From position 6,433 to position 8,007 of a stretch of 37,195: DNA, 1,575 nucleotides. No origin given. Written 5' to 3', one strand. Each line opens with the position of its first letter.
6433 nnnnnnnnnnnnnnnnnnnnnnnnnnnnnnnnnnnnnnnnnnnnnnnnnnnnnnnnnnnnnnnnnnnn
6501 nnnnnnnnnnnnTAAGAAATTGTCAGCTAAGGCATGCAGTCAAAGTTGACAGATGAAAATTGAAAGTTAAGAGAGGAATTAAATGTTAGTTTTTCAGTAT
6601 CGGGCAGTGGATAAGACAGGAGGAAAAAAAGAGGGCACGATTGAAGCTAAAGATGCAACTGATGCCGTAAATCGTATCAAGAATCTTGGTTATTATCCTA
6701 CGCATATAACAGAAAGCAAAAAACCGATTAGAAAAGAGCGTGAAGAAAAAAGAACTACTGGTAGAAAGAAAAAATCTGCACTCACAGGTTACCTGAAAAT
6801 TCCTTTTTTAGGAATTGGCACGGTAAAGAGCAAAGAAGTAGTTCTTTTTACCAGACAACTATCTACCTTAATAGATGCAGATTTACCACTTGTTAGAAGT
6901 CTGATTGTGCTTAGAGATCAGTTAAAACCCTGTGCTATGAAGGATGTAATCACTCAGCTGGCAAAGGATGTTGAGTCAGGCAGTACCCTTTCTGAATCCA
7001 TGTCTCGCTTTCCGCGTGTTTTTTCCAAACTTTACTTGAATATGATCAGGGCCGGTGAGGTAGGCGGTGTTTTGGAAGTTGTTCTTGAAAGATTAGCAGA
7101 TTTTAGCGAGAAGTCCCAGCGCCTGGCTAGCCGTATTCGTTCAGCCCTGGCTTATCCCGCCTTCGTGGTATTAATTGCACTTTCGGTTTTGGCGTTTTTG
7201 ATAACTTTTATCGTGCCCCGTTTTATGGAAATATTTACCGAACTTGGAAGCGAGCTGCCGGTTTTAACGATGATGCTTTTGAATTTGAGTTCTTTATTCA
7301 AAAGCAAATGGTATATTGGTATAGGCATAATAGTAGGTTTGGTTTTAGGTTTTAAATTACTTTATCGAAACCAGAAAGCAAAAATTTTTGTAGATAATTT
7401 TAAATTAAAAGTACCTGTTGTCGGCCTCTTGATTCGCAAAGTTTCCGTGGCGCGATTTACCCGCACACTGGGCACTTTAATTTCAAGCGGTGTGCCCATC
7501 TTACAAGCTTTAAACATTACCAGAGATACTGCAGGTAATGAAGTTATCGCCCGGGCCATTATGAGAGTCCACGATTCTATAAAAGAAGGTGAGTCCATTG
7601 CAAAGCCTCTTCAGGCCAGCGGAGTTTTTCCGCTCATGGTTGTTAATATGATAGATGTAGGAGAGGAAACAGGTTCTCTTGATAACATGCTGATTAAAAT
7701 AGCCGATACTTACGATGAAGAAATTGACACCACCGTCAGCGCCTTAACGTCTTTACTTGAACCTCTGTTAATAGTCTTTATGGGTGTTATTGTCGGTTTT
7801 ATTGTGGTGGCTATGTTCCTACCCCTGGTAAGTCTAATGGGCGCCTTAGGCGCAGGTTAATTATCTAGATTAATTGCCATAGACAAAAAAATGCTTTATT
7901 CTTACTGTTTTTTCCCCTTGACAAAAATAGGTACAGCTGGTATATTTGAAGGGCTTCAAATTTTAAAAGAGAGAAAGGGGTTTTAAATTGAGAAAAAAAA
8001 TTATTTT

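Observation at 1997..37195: System-level hypothesis: a regulated surface glycan-harvesting apparatus built from giant enzymes, novel modules, a pilus-type motor and a phosphorolytic back-end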

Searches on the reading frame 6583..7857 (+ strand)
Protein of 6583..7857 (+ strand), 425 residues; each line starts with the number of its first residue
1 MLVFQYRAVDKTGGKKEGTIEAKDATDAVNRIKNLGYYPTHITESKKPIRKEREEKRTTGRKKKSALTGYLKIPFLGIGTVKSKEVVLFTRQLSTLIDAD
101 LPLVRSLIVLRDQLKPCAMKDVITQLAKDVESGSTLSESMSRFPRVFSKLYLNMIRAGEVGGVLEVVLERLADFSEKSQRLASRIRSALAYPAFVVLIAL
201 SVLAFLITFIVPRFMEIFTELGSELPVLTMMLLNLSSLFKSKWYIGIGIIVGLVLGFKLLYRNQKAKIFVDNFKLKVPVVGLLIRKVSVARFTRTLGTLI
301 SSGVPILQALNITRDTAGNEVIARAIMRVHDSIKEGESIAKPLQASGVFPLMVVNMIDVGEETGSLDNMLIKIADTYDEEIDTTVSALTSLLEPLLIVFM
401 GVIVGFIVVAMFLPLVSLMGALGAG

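Call 6: search_protein_families(library=pfam, proteins=[window:6583-7857:+], max_evalue=0.01)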
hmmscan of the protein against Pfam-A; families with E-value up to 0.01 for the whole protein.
window:6583-7857:+ (425 aa): 1 family
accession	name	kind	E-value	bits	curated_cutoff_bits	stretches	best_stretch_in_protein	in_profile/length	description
PF00482.28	T2SSF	-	4.6e-66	220.9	25.2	2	292-414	1-125/125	Type II secretion system (T2SS), protein F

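Call 65: find_related_loci(query=window:6583-7857:+, collection=metagenome_contigs, flank=10000)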
Query window:6583-7857:+ (425 aa) in metagenome_contigs; peptide patterns used: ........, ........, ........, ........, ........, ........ (x = any residue, [..] = any of these).
600 stretches matched a pattern (row limit reached: there are more); 440 encode a relative of the query (tblastn E <= 1e-3); the best 80 are kept; 80 distinct loci.
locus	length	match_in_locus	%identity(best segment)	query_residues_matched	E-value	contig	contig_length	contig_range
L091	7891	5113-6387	83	1-425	0e+0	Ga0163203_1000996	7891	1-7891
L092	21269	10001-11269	57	4-422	5e-160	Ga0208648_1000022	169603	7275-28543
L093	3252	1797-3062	53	4-424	6e-154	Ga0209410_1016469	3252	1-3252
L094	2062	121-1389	53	4-424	2e-156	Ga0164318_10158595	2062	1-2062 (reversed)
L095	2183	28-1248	55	20-424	1e-154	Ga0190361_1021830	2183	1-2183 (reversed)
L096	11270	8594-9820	51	1-422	1e-138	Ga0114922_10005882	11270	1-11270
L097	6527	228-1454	51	1-422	2e-137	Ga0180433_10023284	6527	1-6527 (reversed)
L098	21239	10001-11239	51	1-425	1e-136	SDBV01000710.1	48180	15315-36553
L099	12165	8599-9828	50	1-423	1e-136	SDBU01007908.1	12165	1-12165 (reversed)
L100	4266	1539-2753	50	1-418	6e-139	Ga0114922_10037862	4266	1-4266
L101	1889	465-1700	50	1-424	2e-145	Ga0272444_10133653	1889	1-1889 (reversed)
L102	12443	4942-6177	48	1-422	4e-133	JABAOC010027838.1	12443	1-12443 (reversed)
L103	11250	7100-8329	50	1-422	2e-132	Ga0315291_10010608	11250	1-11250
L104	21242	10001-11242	50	4-425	5e-131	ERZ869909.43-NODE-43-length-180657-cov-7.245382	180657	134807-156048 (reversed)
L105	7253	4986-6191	49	4-418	2e-131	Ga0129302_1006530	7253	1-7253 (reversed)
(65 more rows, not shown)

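Call 84: search_protein_families(library=pfam, proteins=[L091:6652-7098:+, L091:7222-7770:+, L092:407-1417:+, L092:3084-4304:+, L092:11341-11760:+, L092:11757-12233:+, L092:12671-13201:+, L092:15245-17626:+, L092:17653-18816:+, L092:18927-20567:+], max_evalue=0.001)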
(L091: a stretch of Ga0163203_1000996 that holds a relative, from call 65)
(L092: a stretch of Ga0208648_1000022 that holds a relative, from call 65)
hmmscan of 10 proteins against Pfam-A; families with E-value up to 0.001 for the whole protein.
L091:6652-7098:+ (149 aa): 2 families
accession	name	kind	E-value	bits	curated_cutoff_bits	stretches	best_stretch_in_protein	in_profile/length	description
PF08334.16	T2SSG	-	4e-17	62.7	21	1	37-149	6-107/108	Type II secretion system (T2SS), protein G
PF07963.17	N_methyl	-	5.6e-06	26.2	21.2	1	7-29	4-26/27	Prokaryotic N-terminal methylation motif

L091:7222-7770:+ (183 aa): 1 family
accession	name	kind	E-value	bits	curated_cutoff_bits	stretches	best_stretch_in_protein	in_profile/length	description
PF07963.17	N_methyl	-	1.5e-07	31.2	21.2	1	21-43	4-26/27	Prokaryotic N-terminal methylation motif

L092:407-1417:+ (337 aa): 3 families
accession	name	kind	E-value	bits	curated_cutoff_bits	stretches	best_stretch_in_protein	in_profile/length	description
PF00814.31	TsaD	-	7e-93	311.6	24.8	1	23-309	1-263/264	tRNA N6-adenosine threonylcarbamoyltransferase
PF22521.2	HypF_C_2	-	1.7e-10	41.5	27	1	221-304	152-235/241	Carbamoyltransferase, Kae1-like Domain, second subdomain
PF02543.21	Carbam_trans_N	-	1.5e-05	25.1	24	1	162-286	206-324/346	Carbamoyltransferase N-terminus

L092:3084-4304:+ (407 aa): 1 family
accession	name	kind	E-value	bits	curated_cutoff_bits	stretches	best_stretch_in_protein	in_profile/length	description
PF01384.25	PHO4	-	5.1e-105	351.7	33.7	1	23-395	1-349/350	Phosphate transporter family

L092:11341-11760:+ (140 aa): 2 families
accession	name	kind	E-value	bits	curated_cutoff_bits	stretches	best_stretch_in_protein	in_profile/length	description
PF08334.16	T2SSG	-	5.8e-13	49.3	21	1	30-134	3-94/108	Type II secretion system (T2SS), protein G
PF07963.17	N_methyl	-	0.00072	19.5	21.2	0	2-24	3-25/27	Prokaryotic N-terminal methylation motif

L092:11757-12233:+ (159 aa): 2 families
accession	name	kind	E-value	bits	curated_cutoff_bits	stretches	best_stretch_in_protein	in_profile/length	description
PF08334.16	T2SSG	-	4.3e-12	46.5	21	1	41-153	4-94/108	Type II secretion system (T2SS), protein G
PF07963.17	N_methyl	-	5.4e-05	23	21.2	1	11-35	2-26/27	Prokaryotic N-terminal methylation motif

L092:12671-13201:+ (177 aa): 2 families
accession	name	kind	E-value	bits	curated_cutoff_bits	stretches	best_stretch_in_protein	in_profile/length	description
PF07963.17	N_methyl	-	3.9e-06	26.7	21.2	1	4-29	2-27/27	Prokaryotic N-terminal methylation motif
PF12019.13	GspH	-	0.00015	22.7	21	1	44-165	1-106/108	Type II transport protein GspH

L092:15245-17626:+ (794 aa): 3 families
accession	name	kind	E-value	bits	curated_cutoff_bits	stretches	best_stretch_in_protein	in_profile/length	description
PF12836.13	HHH_3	-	3.2e-15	56.4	27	1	120-177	4-65/65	Helix-hairpin-helix motif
PF03934.19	T2SSK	-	2.7e-05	24.9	24.2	0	122-166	1-49/63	Type II secretion system (T2SS), protein K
PF06514.17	PsbU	-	0.00032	21.1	24.5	0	118-176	11-69/93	Photosystem II 12 kDa extrinsic protein (PsbU)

L092:17653-18816:+ (388 aa): 0 families

L092:18927-20567:+ (547 aa): 3 families
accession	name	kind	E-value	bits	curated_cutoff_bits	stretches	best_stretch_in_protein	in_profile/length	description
PF11104.14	PilM_2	-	5.6e-37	127.9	27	1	8-338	1-337/340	Type IV pilus assembly protein PilM;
PF14450.12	FtsA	-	9.1e-12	45.9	31.8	1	172-303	1-106/127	Cell division protein FtsA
PF06723.19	MreB_Mbl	-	1e-05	25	27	0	242-308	239-305/327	MreB/Mbl protein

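Call 95: find_encoding_contigs(protein=window:6583-7857:+, flank=10000, max_places=6)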
Protein window:6583-7857:+ (425 aa): 1 contig read that carries it; 1 place shown.
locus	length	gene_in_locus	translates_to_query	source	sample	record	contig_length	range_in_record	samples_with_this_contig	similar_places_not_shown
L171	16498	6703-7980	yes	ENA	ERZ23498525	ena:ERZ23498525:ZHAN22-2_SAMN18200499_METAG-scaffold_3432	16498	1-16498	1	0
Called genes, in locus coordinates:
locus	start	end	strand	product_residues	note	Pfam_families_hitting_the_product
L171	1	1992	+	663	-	?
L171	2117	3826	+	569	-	PF05157:MshEN, PF00437:T2SSE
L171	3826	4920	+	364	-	PF00437:T2SSE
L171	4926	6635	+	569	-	PF05157:MshEN, PF00437:T2SSE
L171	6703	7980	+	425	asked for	PF28597:T2SSF_N, PF00482:T2SSF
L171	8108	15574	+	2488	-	PF14849:YidC_periplas (faint), PF19773:DUF6259, PF14315:DUF4380 (faint), PF03659:Glyco_hydro_71, PF14307:Glyco_tran_WbsX (faint), PF16317:Glyco_hydro_99, PF16402:DUF5010 (faint)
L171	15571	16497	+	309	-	?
